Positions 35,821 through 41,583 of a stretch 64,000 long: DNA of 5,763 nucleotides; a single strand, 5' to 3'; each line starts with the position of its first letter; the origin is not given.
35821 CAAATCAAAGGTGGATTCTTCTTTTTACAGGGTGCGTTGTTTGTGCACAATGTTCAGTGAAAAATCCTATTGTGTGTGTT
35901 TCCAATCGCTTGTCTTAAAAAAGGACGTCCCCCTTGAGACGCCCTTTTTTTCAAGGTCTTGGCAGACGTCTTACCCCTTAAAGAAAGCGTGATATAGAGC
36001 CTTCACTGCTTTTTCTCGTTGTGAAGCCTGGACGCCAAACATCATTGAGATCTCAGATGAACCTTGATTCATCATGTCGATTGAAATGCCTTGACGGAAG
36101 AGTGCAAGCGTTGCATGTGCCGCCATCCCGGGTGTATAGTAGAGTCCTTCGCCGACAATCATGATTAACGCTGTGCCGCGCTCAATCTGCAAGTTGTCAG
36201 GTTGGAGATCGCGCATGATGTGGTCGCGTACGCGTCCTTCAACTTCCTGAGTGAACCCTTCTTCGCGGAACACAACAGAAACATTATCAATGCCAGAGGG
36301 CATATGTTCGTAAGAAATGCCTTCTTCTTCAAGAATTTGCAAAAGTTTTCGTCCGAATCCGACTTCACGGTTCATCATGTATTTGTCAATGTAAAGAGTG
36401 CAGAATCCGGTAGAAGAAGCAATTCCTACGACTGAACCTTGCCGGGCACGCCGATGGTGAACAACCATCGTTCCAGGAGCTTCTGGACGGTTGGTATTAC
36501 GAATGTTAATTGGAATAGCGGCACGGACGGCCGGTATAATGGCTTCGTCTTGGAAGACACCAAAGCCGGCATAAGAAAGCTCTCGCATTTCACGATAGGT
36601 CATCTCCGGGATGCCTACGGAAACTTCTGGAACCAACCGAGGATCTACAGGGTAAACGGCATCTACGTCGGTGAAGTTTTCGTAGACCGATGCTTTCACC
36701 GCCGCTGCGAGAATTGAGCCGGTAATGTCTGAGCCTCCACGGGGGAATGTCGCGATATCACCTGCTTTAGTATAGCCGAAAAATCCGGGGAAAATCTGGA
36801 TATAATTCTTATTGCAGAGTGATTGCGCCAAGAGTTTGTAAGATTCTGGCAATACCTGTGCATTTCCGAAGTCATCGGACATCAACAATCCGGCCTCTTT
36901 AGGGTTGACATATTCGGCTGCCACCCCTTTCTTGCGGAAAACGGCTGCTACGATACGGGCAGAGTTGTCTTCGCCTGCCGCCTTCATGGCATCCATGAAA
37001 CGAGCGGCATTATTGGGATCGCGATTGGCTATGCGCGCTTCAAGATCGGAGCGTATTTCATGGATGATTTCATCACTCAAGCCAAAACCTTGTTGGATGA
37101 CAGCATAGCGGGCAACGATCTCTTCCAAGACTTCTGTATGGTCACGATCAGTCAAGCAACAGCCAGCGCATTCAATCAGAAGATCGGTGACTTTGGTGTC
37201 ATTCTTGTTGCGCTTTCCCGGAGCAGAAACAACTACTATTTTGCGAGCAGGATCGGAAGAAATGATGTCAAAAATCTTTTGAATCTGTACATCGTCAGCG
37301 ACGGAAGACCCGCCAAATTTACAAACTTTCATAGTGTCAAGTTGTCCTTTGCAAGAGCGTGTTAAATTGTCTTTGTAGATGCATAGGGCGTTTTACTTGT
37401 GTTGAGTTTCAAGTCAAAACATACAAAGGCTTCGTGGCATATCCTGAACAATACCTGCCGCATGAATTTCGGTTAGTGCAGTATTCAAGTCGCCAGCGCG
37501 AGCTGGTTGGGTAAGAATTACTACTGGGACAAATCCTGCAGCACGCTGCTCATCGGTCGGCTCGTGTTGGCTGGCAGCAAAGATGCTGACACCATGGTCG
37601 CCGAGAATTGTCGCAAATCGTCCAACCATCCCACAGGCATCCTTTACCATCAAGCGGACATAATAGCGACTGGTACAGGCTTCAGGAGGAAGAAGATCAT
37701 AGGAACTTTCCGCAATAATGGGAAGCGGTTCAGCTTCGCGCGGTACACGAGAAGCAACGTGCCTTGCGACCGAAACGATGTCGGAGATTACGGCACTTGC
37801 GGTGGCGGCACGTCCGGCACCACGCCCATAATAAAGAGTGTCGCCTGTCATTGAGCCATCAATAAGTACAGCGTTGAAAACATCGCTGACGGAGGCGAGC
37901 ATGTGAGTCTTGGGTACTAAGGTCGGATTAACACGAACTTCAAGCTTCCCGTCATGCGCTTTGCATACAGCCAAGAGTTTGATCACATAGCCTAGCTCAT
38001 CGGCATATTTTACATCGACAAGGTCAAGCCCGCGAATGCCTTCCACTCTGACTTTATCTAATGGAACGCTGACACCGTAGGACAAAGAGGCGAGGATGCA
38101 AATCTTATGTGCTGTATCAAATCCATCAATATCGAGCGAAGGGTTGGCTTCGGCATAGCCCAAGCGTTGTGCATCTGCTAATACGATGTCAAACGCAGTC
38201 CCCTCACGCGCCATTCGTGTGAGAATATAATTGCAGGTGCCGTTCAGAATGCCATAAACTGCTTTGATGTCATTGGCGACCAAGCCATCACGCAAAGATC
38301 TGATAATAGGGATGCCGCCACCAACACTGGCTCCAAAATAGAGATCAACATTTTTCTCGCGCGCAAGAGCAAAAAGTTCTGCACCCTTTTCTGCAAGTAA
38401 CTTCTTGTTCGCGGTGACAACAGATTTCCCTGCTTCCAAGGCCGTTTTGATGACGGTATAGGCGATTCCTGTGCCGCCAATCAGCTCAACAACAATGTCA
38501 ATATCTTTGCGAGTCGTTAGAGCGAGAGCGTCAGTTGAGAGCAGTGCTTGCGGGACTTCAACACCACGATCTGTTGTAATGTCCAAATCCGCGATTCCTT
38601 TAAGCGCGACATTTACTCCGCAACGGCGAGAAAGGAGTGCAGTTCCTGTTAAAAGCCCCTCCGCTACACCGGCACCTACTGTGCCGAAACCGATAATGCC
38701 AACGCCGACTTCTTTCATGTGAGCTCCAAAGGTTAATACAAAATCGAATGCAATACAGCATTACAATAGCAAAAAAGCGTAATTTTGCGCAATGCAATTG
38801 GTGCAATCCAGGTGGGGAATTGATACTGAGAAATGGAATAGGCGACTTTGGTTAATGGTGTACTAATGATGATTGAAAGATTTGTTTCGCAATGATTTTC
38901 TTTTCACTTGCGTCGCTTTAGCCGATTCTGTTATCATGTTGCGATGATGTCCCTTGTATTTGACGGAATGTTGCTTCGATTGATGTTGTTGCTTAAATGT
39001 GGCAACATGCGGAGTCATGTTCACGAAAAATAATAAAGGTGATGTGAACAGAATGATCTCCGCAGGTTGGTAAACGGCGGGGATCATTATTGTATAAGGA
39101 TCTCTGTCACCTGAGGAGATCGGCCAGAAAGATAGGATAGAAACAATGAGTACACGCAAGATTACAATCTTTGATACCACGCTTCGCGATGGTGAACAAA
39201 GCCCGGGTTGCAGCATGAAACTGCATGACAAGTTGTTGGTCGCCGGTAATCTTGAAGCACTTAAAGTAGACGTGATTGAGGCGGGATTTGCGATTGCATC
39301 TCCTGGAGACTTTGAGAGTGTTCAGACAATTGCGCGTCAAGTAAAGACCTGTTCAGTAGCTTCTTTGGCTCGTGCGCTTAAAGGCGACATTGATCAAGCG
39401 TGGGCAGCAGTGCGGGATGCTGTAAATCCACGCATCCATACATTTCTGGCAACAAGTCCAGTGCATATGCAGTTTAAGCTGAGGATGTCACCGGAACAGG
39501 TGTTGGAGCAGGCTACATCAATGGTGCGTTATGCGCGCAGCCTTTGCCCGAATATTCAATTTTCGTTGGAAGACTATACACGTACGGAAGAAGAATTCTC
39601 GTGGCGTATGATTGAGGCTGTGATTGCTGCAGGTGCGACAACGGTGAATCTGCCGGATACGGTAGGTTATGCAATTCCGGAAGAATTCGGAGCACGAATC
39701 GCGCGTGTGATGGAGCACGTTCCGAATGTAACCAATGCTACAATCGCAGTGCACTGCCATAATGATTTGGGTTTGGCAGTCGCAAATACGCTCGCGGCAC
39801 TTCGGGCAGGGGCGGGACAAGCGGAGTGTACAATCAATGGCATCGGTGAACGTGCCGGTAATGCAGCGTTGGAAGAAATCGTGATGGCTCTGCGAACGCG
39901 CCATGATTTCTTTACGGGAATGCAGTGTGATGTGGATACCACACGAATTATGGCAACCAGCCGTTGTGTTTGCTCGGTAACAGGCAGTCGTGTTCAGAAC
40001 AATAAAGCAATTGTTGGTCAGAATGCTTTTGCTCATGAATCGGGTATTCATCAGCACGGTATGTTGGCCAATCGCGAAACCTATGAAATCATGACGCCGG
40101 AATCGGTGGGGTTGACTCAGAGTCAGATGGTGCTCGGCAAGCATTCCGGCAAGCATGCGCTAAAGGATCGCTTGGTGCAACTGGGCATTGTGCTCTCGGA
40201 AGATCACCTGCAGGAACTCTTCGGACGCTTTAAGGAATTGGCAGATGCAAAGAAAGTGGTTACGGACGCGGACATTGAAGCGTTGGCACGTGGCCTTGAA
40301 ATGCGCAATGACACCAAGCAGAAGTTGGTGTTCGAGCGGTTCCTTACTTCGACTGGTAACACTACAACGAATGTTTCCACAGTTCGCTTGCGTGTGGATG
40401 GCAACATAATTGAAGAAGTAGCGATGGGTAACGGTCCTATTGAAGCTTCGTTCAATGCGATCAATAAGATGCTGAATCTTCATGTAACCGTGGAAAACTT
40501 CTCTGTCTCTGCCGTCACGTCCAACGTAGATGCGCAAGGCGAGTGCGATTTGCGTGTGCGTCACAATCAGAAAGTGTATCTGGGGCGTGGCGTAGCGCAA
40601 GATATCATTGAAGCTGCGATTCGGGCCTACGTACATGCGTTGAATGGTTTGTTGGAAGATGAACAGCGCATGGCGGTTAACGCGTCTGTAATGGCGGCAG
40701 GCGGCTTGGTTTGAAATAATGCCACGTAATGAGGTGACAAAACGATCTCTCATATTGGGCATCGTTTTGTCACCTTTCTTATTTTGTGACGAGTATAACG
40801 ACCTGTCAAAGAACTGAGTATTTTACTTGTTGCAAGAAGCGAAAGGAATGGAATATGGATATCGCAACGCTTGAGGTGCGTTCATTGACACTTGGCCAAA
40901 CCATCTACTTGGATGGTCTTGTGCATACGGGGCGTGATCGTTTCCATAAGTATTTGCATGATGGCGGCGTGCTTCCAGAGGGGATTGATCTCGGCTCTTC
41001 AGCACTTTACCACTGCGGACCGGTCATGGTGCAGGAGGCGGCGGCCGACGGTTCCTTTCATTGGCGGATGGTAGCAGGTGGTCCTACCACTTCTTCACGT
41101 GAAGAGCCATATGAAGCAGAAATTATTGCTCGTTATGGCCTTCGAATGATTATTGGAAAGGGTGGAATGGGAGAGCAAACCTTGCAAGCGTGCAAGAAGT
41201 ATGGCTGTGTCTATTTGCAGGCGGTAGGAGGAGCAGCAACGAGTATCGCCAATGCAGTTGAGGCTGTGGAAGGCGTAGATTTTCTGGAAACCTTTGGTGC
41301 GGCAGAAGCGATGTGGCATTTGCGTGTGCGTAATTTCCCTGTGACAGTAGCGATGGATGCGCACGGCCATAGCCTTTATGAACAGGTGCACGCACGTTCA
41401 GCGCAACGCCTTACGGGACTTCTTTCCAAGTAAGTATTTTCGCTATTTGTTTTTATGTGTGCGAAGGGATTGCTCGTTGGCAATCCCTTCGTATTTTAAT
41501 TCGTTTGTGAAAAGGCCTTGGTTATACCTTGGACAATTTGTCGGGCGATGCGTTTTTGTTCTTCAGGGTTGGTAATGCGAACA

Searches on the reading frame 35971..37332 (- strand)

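Call 64: search_protein_families(library=pfam, proteins=[window:35971-37332:-], max_evalue=0.00001)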
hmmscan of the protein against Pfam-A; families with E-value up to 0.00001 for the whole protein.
window:35971-37332:- (453 aa): 3 families
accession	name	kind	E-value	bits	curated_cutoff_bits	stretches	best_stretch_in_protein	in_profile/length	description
PF00696.33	AA_kinase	-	8.2e-34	117.8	24.9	1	2-279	3-234/234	Amino acid kinase family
PF22468.2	ACT_9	-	2e-20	72.7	27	1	390-450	1-61/61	ACT domain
PF13840.12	ACT_7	-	5.6e-06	26.5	27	0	383-446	2-63/65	ACT domain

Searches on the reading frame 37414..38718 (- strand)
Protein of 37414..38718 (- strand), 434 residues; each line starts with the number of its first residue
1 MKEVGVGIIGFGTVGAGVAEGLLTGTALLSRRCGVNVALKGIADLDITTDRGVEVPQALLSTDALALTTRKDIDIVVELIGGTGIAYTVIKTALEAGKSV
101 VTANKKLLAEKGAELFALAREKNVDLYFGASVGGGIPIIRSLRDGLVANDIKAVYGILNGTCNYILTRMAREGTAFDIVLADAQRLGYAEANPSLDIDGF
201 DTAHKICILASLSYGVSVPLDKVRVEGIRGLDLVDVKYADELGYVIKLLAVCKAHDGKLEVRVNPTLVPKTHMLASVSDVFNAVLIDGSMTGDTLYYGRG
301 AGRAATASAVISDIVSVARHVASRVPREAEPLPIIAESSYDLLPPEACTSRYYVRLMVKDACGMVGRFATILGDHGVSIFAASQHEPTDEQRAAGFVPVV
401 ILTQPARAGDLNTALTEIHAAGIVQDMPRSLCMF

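Call 64: search_protein_families(library=pfam, proteins=[window:37414-38718:-], max_evalue=0.00001)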
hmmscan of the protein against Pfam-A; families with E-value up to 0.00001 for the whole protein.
window:37414-38718:- (434 aa): 3 families
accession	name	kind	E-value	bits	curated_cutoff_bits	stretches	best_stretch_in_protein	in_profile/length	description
PF00742.24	Homoserine_dh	-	4e-64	216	22.9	1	137-315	1-173/173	Homoserine dehydrogenase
PF03447.22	NAD_binding_3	-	2.9e-18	67.1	24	1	10-128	1-115/116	Homoserine dehydrogenase, NAD binding domain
PF01842.31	ACT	-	6.2e-07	29.5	27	1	352-418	1-64/66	ACT domain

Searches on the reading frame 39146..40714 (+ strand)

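Call 64: search_protein_families(library=pfam, proteins=[window:39146-40714:+], max_evalue=0.00001)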
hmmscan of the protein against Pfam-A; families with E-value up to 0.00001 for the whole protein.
window:39146-40714:+ (522 aa): 3 families
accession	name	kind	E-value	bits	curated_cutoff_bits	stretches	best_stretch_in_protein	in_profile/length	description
PF00682.25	HMGL-like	-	1.3e-87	294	29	1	5-275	1-260/260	HMGL-like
PF22617.1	HCS_D2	-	1.4e-32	112.3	27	1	289-370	1-82/82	Homocitrate synthase post-HMGL domain-like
PF08502.15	LeuA_dimer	-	2.1e-31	109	24.9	1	372-502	2-130/131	LeuA allosteric (dimerisation) domain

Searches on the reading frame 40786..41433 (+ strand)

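Call 64: search_protein_families(library=pfam, proteins=[window:40786-41433:+], max_evalue=0.00001)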
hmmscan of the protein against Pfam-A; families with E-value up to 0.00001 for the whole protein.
window:40786-41433:+ (215 aa): 1 family
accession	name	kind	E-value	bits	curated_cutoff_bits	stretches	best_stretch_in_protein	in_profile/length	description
PF05683.17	Fumerase_C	-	2.6e-48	164.5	22.2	1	23-200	32-204/205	Fumarase C-terminus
